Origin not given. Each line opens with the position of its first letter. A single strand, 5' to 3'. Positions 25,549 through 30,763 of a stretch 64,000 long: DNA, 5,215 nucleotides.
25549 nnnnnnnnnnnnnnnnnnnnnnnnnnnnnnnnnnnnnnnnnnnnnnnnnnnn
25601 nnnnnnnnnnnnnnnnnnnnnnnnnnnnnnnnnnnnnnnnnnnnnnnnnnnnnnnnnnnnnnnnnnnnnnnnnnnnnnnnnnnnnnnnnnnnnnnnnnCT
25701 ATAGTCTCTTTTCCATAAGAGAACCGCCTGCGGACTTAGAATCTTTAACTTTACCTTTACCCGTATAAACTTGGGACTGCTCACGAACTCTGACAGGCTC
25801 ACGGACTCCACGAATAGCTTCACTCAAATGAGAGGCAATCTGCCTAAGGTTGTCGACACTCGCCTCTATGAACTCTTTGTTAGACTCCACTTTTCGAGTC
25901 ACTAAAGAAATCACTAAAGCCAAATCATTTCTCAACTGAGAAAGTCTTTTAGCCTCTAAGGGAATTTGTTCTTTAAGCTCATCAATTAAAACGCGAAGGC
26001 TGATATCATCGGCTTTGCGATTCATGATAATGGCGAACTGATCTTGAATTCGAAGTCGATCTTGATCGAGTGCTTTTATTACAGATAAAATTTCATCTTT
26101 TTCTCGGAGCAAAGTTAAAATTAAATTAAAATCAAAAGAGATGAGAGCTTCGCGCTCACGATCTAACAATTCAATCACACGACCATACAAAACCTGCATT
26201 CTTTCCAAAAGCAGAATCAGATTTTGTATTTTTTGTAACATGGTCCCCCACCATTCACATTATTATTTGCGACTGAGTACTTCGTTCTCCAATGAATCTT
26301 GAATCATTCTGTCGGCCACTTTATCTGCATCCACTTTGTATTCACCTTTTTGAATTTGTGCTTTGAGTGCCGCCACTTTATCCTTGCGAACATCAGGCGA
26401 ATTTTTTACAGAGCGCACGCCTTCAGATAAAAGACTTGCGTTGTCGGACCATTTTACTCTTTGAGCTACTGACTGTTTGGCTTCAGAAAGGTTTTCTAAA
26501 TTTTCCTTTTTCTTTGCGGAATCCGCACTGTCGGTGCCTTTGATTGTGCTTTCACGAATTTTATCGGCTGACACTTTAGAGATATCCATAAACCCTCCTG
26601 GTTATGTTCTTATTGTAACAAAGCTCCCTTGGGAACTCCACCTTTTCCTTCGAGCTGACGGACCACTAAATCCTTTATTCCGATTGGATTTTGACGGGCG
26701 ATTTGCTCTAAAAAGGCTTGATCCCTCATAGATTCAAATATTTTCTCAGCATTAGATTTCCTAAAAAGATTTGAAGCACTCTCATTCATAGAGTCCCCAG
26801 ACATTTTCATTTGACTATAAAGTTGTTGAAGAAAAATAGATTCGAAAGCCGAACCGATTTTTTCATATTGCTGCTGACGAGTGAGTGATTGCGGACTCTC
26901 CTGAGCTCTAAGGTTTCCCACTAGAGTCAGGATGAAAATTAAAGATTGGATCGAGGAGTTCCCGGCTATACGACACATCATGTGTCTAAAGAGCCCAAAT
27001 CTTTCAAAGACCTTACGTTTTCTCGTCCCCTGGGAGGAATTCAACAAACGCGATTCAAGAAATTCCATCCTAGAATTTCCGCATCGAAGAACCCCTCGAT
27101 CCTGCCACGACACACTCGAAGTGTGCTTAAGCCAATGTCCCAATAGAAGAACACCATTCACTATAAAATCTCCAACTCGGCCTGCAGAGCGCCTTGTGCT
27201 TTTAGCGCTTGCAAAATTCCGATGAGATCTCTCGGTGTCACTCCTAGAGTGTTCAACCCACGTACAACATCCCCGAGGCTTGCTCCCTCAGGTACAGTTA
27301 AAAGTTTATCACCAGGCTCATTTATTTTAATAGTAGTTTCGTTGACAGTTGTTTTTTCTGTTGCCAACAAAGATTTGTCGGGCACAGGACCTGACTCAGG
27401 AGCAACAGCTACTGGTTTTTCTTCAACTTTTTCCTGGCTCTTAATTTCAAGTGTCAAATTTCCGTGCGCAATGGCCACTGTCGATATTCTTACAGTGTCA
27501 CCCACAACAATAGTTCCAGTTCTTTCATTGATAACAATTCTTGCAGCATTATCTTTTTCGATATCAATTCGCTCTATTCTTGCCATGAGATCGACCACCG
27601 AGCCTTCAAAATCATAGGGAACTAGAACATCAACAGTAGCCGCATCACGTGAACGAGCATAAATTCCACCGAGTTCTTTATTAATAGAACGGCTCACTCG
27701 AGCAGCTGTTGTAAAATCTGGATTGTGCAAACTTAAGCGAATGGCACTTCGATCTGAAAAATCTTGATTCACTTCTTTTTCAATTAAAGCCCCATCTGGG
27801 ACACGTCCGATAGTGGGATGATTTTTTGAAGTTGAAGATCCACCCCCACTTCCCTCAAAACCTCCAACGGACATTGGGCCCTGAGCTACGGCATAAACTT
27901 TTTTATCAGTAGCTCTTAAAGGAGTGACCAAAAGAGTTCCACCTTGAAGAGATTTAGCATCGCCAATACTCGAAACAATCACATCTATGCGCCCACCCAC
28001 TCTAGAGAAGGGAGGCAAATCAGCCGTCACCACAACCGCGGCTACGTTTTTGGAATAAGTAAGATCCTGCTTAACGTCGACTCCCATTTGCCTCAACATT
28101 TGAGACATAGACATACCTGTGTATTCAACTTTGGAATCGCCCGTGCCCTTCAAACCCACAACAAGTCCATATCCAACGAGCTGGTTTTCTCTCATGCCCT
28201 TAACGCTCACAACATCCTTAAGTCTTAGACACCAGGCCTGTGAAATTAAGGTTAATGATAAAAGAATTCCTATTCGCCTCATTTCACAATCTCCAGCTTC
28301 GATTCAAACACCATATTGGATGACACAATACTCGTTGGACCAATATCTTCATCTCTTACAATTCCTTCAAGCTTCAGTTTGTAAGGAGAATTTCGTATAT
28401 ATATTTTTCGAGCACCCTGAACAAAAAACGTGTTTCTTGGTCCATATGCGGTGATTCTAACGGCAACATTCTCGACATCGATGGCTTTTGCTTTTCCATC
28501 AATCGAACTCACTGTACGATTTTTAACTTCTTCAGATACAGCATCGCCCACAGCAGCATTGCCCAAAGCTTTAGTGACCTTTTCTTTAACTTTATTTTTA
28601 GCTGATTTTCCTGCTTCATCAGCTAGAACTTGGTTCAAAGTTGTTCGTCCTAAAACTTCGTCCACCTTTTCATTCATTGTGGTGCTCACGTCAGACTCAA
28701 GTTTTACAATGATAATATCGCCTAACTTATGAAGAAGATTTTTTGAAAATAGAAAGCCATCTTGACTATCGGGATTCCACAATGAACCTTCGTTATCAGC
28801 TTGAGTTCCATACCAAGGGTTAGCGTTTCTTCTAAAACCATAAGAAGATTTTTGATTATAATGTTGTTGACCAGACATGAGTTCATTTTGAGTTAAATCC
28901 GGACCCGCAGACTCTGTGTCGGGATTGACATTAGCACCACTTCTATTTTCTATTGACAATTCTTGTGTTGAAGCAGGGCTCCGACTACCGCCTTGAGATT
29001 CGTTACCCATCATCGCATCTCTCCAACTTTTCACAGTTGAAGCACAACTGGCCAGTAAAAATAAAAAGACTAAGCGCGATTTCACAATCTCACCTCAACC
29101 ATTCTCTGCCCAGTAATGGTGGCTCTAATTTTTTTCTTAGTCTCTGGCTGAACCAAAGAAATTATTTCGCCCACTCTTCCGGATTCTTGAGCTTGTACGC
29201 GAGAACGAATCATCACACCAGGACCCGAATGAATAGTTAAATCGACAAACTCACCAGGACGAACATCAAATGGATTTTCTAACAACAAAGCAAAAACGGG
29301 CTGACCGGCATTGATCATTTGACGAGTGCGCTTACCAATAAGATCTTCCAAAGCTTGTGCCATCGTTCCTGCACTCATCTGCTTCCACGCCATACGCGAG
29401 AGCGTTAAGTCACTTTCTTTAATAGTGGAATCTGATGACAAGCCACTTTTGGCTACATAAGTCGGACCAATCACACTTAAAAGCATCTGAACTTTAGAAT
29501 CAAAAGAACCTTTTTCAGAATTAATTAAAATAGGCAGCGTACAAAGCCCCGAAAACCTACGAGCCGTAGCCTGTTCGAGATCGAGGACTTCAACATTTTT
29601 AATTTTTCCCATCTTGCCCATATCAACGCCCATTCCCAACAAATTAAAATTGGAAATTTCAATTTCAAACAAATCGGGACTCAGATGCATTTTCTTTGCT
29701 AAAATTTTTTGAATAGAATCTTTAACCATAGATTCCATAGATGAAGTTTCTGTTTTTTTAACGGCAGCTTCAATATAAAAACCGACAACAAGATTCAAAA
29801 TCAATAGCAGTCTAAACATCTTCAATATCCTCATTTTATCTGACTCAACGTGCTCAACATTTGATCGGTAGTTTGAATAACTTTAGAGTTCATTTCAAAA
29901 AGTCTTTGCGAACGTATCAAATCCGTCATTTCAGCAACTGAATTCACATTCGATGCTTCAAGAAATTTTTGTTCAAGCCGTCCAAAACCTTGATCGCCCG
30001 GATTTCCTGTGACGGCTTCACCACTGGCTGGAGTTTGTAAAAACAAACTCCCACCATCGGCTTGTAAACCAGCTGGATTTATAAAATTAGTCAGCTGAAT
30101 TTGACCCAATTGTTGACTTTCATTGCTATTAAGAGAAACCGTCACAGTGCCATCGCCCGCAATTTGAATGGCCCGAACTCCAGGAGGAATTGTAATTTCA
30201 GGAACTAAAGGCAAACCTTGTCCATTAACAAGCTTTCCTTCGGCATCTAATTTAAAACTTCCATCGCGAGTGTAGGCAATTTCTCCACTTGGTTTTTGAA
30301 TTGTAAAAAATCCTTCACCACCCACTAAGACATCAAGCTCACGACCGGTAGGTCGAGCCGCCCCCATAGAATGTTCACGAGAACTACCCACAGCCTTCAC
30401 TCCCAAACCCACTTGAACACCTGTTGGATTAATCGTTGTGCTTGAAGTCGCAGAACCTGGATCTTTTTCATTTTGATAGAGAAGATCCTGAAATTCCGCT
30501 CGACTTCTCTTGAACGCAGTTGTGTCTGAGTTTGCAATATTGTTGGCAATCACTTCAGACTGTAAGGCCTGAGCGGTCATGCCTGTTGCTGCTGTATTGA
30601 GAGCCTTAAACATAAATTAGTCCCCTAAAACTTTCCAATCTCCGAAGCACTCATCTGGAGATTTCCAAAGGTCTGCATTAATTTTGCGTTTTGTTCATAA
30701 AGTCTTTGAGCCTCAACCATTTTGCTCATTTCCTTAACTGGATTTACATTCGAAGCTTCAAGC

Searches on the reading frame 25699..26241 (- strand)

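Call 46: search_protein_families(library=pfam, proteins=[window:25699-26241:-], max_evalue=0.00001)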
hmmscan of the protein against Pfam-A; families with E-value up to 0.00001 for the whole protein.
window:25699-26241:- (180 aa): 1 family
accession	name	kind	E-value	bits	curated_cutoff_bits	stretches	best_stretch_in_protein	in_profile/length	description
PF05130.17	FlgN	-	5.5e-13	50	30.5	1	1-143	1-133/147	FlgN protein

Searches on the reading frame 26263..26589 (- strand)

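Call 46: search_protein_families(library=pfam, proteins=[window:26263-26589:-], max_evalue=0.00001)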
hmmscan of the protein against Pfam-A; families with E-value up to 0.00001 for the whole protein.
window:26263-26589:- (108 aa): 1 family
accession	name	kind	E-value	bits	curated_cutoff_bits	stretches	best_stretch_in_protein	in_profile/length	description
PF04316.19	FlgM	-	6.2e-17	62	25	1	45-97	3-55/55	Anti-sigma-28 factor, FlgM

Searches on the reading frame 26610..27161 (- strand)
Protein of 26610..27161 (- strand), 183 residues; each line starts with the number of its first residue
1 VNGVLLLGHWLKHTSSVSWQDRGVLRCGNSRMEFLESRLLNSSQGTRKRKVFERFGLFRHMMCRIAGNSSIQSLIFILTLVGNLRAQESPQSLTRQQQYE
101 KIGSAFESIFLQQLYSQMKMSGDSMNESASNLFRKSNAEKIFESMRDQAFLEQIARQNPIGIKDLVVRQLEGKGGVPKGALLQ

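Call 47: search_protein_families(library=pfam, proteins=[window:26610-27161:-], max_evalue=0.00001)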
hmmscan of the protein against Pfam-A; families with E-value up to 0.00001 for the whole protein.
window:26610-27161:- (183 aa): 1 family
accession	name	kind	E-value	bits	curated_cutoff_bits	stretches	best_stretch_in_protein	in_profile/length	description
PF10135.14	Rod-binding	-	4.9e-11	43.4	25.1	1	125-169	3-51/51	Rod binding protein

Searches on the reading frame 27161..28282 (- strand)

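Call 47: search_protein_families(library=pfam, proteins=[window:27161-28282:-], max_evalue=0.00001)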
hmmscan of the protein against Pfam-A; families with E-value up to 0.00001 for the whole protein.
window:27161-28282:- (373 aa): 1 family
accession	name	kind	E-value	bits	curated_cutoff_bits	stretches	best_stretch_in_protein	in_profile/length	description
PF02119.21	FlgI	-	1.6e-132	442.1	25.3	1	20-372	1-343/343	Flagellar P-ring protein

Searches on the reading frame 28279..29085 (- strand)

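Call 47: search_protein_families(library=pfam, proteins=[window:28279-29085:-], max_evalue=0.00001)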
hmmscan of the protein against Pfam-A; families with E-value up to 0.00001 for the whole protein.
window:28279-29085:- (268 aa): 1 family
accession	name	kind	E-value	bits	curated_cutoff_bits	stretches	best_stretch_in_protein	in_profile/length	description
PF02107.21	FlgH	-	2.3e-15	57.1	27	1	97-265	2-147/172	Flagellar L-ring protein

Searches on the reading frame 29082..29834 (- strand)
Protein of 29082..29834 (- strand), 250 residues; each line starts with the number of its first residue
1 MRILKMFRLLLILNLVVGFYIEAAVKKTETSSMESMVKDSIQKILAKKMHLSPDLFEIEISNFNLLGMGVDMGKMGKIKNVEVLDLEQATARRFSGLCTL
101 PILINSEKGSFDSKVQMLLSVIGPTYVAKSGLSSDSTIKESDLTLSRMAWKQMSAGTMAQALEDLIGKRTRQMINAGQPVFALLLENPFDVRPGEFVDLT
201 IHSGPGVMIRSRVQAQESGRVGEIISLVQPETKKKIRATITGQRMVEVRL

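Call 47: search_protein_families(library=pfam, proteins=[window:29082-29834:-], max_evalue=0.00001)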
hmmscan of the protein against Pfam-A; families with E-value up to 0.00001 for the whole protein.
window:29082-29834:- (250 aa): 1 family
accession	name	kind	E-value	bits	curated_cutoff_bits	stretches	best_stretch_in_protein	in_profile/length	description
PF13144.11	ChapFlgA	-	3e-19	69.7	23.8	1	124-248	2-122/122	Chaperone for flagella basal body P-ring formation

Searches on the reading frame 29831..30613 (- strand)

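Call 47: search_protein_families(library=pfam, proteins=[window:29831-30613:-], max_evalue=0.00001)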
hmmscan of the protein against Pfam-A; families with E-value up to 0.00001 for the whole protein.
window:29831-30613:- (260 aa): 3 families
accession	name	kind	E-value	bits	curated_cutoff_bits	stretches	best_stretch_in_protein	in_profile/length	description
PF22692.1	LlgE_F_G_D1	-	4e-24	85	27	1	97-159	2-64/64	Flagellar hook protein FlgE/F/G D1 domain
PF06429.18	Flg_bbr_C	-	2.1e-19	69.2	23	1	215-259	2-46/46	Flagellar basal body rod FlgEFG protein C-terminal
PF00460.25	Flg_bb_rod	-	1.3e-08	35.1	20.7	1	5-35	1-31/31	Flagella basal body rod protein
